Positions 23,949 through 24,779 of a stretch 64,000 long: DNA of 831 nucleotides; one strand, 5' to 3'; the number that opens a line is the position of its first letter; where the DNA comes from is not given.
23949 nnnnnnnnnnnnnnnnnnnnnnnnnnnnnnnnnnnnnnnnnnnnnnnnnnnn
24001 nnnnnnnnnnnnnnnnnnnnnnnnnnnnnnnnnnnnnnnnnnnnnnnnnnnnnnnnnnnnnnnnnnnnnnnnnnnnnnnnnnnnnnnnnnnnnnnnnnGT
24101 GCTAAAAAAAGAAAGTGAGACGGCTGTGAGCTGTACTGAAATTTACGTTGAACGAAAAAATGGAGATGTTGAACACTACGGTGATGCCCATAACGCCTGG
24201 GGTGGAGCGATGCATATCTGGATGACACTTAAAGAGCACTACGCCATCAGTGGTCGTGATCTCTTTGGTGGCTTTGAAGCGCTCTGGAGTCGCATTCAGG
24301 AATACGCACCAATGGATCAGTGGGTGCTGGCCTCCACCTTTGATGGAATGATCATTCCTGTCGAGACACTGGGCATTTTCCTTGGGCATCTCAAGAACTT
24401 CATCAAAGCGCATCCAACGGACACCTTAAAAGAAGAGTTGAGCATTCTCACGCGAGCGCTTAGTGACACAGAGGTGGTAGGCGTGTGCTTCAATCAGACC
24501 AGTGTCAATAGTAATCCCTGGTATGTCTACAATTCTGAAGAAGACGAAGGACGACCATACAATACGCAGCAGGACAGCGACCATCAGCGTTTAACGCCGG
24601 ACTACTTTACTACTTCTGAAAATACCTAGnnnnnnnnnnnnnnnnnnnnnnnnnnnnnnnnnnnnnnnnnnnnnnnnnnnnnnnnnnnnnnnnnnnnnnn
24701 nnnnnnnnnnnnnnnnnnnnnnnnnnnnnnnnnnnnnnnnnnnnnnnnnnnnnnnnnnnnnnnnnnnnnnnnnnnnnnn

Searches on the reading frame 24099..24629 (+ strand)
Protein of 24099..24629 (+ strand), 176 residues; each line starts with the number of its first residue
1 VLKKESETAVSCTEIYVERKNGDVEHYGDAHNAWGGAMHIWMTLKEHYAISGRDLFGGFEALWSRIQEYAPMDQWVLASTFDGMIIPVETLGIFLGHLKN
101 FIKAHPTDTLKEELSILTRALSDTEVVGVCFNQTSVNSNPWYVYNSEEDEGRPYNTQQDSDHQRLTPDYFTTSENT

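Call 14: search_protein_families(library=phrogs, proteins=[window:24099-24629:+], max_evalue=0.01)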
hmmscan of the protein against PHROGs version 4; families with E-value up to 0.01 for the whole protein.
window:24099-24629:+ (176 aa): 1 family
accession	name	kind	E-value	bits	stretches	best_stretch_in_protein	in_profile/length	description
phrog_19610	-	unknown function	1.1e-25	91.4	1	11-160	2-156/175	-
